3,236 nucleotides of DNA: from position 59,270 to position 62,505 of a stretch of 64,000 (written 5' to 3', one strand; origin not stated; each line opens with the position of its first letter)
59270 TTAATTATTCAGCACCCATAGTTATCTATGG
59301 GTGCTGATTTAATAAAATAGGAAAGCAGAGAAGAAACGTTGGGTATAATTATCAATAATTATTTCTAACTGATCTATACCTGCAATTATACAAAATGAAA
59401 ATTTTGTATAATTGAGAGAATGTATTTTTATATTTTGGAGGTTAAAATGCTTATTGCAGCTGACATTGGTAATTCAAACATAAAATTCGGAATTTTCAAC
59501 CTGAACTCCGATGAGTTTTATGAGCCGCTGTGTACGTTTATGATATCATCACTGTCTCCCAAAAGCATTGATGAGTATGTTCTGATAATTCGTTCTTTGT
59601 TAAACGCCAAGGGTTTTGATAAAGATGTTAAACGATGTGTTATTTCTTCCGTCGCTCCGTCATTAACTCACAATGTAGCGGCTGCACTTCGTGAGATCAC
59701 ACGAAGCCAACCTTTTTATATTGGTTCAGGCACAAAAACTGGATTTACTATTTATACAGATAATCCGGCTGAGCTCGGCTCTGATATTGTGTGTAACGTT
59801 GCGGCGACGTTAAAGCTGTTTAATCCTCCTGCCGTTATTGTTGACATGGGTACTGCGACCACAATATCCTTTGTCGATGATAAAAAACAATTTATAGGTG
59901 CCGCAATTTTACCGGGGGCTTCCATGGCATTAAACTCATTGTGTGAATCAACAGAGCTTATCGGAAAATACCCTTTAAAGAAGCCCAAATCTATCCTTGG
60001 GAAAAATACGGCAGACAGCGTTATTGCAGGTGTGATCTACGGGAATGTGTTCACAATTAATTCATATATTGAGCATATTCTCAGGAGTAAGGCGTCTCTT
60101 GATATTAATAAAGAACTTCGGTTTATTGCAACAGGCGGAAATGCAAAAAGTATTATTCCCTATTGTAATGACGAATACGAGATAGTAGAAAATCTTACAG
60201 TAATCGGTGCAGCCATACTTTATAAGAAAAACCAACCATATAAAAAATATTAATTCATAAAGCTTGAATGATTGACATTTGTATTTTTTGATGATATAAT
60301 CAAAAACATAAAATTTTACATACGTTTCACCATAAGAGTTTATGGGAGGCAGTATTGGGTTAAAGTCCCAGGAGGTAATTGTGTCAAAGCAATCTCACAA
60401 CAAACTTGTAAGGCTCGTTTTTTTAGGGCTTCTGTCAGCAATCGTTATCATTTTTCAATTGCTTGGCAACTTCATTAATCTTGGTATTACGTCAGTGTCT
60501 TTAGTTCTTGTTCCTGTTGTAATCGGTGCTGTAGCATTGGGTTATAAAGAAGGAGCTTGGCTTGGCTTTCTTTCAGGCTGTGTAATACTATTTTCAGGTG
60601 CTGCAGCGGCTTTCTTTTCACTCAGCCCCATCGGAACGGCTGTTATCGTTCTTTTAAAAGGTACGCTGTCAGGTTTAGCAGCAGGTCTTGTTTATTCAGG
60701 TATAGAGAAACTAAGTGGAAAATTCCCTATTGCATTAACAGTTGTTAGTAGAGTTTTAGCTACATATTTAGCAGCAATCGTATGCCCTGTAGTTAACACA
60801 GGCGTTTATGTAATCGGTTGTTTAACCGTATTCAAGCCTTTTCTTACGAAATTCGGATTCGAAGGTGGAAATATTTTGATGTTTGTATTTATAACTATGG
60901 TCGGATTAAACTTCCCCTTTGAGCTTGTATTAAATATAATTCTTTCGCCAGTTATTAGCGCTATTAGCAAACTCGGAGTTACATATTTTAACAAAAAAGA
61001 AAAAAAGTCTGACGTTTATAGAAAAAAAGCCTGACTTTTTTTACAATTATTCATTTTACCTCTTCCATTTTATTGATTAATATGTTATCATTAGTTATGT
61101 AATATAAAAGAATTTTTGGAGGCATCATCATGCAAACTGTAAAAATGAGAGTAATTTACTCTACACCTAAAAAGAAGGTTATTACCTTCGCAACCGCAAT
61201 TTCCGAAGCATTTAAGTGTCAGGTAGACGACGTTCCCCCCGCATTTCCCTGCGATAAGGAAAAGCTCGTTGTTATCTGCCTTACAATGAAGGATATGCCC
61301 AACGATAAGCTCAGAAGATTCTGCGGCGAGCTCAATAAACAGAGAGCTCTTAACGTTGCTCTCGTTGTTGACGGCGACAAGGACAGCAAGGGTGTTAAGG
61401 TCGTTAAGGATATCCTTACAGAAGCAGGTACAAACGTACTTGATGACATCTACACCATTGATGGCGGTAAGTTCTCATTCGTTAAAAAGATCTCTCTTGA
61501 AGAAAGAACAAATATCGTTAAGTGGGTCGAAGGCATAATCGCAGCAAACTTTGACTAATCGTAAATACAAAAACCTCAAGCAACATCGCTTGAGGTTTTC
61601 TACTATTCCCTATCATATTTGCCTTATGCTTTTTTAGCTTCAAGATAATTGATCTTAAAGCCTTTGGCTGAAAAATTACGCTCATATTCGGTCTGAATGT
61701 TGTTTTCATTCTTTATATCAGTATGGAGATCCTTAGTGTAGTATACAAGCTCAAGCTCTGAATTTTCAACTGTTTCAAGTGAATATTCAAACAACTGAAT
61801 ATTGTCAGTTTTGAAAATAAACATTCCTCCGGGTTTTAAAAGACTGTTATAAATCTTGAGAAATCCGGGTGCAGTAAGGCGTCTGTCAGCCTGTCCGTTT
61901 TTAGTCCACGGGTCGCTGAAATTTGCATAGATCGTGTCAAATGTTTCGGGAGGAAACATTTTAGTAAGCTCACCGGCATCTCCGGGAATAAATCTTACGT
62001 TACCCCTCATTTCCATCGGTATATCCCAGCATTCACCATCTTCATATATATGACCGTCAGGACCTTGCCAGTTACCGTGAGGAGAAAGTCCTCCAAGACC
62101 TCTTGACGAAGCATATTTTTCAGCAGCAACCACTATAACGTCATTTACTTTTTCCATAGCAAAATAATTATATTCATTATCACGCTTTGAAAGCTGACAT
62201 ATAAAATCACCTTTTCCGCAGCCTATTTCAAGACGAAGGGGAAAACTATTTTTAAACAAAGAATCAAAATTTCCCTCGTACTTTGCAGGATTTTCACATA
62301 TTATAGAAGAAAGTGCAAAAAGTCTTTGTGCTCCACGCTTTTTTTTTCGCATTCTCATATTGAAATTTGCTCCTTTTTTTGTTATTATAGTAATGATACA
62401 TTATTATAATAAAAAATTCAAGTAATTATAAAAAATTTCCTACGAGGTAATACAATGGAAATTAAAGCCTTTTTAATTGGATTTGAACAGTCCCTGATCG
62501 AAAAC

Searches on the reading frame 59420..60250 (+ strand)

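Call 14: search_protein_families(library=pfam, proteins=[window:59420-60250:+], max_evalue=0.001)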
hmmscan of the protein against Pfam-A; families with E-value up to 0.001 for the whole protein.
window:59420-60250:+ (277 aa): 1 family
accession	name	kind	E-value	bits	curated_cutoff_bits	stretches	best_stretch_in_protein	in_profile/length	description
PF03309.20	Pan_kinase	-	1.4e-49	169.2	24.7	1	12-218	2-204/205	Type III pantothenate kinase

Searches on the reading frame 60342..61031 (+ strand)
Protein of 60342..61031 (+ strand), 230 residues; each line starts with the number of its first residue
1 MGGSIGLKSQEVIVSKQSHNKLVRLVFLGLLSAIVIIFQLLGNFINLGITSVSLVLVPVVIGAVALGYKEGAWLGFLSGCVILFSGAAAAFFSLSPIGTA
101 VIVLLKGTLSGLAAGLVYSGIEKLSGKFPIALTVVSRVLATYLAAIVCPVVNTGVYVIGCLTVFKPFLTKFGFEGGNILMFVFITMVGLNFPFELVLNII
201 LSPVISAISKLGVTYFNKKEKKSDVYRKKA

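Call 14: search_protein_families(library=pfam, proteins=[window:60342-61031:+], max_evalue=0.001)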
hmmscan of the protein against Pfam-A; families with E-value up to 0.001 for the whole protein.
window:60342-61031:+ (230 aa): 1 family
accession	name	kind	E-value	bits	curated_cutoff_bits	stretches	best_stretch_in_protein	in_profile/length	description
PF12822.12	ECF_trnsprt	-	1e-08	35.8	30.7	1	24-205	2-168/169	ECF transporter, substrate-specific component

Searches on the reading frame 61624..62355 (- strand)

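Call 14: search_protein_families(library=pfam, proteins=[window:61624-62355:-], max_evalue=0.001)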
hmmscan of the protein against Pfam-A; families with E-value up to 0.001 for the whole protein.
window:61624-62355:- (243 aa): 5 families
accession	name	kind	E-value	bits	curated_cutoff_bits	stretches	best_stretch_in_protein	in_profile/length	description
PF02390.23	Methyltransf_4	-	5.2e-31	107.9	24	1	39-235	3-170/173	Putative methyltransferase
PF13847.12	Methyltransf_31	-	3.1e-06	27.4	27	0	119-185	55-113/145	Methyltransferase domain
PF13649.12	Methyltransf_25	-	1.9e-05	25.7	27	0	42-83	2-43/97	Methyltransferase domain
PF08241.18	Methyltransf_11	-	9.1e-05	23.5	21.2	0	119-181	43-95/95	Methyltransferase domain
PF08242.18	Methyltransf_12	-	0.00022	22.3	30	0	42-85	1-44/98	Methyltransferase domain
